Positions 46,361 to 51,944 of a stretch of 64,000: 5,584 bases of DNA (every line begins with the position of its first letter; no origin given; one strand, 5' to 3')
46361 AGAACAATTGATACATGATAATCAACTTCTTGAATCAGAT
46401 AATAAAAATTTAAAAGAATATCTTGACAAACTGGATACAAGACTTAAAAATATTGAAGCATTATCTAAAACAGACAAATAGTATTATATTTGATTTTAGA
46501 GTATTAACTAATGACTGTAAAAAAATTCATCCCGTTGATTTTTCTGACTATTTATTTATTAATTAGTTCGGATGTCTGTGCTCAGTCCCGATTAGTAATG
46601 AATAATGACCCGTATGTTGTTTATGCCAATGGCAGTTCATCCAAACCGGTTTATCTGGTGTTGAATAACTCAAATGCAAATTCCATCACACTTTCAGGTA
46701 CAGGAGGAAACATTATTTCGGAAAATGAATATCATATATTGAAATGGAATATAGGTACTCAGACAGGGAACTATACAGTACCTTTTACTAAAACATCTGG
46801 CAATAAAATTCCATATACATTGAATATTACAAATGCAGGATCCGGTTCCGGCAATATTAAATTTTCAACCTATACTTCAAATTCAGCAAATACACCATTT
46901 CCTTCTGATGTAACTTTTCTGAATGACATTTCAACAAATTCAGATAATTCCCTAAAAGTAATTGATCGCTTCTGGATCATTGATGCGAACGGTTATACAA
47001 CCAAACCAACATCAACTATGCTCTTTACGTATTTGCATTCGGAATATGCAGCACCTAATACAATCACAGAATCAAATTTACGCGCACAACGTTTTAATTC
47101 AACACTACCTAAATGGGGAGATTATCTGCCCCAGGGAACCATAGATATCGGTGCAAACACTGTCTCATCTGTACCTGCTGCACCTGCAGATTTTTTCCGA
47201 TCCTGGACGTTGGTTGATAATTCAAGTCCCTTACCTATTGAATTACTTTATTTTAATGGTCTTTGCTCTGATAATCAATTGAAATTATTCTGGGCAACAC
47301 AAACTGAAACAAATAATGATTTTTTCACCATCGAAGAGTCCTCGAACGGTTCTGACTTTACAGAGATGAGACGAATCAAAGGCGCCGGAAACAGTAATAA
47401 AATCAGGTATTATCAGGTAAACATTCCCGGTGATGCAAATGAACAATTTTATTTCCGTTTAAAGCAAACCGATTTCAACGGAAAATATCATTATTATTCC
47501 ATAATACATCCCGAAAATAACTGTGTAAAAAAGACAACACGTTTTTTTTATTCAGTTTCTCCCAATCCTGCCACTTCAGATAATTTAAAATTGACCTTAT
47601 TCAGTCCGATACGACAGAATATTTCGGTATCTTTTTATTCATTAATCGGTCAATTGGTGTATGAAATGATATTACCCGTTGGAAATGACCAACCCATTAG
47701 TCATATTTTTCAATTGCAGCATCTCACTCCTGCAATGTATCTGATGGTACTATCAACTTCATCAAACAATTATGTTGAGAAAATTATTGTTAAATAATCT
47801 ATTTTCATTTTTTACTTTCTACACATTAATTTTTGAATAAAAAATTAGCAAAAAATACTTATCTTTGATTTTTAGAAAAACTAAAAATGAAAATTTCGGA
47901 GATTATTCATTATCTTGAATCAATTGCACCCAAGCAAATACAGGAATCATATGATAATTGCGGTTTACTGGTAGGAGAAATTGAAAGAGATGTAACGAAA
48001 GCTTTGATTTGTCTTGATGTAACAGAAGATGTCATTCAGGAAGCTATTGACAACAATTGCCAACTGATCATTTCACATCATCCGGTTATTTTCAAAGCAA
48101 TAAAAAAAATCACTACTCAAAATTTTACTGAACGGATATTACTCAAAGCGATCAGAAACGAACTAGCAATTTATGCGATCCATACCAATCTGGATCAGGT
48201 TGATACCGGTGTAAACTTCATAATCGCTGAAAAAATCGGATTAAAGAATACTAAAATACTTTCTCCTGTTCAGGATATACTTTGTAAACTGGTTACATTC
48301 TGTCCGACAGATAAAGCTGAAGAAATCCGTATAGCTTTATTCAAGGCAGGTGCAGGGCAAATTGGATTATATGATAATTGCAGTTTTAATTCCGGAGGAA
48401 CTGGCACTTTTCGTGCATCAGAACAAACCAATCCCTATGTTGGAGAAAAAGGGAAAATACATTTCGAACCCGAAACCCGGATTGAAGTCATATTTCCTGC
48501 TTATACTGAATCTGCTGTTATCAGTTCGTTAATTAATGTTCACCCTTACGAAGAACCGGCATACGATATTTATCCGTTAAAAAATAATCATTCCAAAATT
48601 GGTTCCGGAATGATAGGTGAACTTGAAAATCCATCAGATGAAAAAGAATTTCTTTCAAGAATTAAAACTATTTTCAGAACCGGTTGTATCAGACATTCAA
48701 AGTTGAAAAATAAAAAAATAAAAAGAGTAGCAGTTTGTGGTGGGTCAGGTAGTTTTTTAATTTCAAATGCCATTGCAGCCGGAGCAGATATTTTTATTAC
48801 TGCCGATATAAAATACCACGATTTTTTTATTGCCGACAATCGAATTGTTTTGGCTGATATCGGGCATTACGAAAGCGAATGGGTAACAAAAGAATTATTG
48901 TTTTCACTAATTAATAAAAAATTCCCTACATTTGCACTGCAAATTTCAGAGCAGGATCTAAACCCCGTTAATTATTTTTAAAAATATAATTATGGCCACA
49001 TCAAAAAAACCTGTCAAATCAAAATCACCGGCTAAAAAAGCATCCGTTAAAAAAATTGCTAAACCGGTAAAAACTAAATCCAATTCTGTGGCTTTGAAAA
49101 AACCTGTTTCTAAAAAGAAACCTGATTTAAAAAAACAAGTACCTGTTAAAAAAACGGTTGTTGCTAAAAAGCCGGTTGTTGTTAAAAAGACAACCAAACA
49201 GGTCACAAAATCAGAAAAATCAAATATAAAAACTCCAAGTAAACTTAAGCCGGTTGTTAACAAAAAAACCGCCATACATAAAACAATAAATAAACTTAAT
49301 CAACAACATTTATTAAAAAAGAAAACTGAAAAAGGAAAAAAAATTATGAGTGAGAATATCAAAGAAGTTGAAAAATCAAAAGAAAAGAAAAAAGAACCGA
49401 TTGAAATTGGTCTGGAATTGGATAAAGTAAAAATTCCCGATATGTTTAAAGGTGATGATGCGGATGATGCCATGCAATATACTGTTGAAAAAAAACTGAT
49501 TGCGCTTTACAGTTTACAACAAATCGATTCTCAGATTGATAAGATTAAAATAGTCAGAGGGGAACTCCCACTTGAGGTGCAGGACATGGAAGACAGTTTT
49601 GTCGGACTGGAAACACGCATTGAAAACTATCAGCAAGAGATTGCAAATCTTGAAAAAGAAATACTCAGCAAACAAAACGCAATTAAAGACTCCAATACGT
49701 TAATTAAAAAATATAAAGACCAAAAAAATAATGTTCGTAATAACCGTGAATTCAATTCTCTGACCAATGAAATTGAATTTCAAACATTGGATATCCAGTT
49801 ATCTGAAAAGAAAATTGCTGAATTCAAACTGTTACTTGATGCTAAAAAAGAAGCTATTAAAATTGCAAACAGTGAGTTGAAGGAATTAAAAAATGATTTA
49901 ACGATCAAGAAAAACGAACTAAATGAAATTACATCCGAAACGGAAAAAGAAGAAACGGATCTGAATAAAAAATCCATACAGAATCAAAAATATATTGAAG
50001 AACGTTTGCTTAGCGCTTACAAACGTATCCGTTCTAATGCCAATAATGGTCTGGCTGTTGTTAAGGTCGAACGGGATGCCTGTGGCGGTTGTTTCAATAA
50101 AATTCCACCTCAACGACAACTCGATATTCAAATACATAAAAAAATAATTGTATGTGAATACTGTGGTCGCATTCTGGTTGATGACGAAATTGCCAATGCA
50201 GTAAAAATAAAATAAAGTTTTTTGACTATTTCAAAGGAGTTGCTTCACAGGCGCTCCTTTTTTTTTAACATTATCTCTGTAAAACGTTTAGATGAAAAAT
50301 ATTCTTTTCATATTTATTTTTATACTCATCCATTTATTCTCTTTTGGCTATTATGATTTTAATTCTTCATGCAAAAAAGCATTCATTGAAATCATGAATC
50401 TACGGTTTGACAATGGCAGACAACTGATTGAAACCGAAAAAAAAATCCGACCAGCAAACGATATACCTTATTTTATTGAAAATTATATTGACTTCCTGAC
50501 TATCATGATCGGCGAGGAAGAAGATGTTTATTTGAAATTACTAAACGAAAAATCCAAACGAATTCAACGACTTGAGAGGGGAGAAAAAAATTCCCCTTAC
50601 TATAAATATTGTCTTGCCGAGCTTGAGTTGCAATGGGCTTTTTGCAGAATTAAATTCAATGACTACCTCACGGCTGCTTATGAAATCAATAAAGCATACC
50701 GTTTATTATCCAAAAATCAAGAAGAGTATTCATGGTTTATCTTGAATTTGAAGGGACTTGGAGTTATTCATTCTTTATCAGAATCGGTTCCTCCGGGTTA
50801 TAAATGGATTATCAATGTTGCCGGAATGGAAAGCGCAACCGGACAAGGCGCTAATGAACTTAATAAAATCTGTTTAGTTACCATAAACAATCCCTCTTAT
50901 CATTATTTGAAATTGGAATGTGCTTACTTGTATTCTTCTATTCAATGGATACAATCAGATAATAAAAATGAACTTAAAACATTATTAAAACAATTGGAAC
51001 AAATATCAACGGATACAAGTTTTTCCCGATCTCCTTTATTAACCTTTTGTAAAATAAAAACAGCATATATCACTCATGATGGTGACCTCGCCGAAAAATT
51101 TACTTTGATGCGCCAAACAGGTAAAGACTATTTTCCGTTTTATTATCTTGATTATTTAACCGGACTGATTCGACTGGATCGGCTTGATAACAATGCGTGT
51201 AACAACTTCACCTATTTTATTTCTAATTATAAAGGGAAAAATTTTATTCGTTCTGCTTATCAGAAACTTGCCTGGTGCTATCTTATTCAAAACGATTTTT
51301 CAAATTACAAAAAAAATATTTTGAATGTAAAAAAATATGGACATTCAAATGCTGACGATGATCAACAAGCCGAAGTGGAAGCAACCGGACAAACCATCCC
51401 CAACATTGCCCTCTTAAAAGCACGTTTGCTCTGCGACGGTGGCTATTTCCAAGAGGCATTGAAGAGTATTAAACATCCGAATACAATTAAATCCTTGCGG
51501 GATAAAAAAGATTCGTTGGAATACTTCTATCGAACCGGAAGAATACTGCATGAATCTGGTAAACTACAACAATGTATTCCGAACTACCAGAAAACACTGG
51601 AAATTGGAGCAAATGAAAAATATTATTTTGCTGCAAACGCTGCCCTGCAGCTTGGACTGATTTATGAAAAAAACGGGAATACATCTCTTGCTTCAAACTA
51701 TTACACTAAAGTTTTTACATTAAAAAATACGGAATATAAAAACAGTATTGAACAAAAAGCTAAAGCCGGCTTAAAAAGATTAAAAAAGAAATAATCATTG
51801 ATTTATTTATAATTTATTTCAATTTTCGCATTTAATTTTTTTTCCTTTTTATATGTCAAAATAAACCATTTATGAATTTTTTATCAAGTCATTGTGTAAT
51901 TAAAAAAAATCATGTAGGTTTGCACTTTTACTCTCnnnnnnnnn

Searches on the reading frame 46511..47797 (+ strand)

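Call 9: search_protein_families(library=pfam, proteins=[window:46511-47797:+], max_evalue=0.0001)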
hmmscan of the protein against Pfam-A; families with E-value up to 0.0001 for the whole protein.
window:46511-47797:+ (428 aa): 1 family
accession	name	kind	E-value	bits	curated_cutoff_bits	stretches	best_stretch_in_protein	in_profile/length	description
PF18962.6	Por_Secre_tail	-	4.8e-06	27.2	27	1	350-427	2-75/75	Secretion system C-terminal sorting domain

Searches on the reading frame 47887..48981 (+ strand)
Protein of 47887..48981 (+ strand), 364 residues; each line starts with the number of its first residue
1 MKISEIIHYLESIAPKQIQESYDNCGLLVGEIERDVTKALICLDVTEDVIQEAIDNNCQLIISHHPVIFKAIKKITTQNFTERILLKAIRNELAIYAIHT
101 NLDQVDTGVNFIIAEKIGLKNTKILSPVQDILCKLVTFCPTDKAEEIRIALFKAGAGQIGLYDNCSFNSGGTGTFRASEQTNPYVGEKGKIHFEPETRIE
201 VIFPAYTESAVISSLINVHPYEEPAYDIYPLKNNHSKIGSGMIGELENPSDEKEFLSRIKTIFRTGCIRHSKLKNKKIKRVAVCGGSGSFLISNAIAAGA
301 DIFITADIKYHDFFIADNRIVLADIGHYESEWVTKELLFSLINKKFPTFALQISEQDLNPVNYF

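Call 9: search_protein_families(library=pfam, proteins=[window:47887-48981:+], max_evalue=0.0001)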
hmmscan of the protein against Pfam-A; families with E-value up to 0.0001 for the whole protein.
window:47887-48981:+ (364 aa): 1 family
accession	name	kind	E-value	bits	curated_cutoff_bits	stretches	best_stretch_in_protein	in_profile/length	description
PF01784.24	DUF34_NIF3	-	6.5e-82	275.4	23.4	1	1-355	1-251/256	Duf34/NIF3 (NGG1p interacting factor 3)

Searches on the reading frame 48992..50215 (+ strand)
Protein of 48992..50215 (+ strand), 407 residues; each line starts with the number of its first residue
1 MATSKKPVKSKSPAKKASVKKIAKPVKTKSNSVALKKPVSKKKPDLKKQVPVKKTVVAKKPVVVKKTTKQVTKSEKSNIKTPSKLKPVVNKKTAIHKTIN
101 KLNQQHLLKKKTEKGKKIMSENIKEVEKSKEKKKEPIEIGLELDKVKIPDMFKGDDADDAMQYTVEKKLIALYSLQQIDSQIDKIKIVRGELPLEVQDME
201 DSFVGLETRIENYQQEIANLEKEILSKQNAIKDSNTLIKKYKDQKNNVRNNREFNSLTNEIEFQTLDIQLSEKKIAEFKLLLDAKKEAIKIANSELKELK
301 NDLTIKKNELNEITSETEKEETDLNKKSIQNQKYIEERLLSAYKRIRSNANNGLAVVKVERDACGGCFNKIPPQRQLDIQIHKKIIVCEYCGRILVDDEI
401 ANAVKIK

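Call 9: search_protein_families(library=pfam, proteins=[window:48992-50215:+], max_evalue=0.0001)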
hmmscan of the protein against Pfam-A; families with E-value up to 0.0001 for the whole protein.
window:48992-50215:+ (407 aa): 1 family
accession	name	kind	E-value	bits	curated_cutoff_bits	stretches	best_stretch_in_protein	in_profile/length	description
PF02591.20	Zn_ribbon_9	-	1.6e-12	47.7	29.1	1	363-395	1-33/33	C4-type zinc ribbon domain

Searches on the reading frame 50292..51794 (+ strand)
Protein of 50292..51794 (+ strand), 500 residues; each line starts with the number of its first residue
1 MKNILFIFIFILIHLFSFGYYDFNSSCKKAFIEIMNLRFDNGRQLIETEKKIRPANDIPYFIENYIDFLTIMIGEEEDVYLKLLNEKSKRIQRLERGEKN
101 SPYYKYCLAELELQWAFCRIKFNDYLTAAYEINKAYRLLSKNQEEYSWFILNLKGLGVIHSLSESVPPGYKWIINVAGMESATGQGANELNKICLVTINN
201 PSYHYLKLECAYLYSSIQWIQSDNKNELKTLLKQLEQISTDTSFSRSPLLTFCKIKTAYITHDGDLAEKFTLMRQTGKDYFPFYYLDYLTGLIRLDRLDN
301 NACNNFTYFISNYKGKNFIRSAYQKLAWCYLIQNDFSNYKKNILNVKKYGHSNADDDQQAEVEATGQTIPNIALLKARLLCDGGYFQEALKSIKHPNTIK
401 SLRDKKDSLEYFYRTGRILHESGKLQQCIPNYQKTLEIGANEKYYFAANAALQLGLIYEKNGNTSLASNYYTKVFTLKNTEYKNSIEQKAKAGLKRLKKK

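Call 9: search_protein_families(library=pfam, proteins=[window:50292-51794:+], max_evalue=0.0001)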
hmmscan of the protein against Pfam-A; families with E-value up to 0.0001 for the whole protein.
window:50292-51794:+ (500 aa): 3 families
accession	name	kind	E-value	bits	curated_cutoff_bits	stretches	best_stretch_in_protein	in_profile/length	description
PF13424.12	TPR_12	-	5.1e-08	33.4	30.1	1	416-477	10-74/77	Tetratricopeptide repeat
PF13181.12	TPR_8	-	3.9e-05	23.9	25.7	0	449-479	2-32/34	Tetratricopeptide repeat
PF00515.34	TPR_1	-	3.9e-05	23.7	27.8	0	450-477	3-30/34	Tetratricopeptide repeat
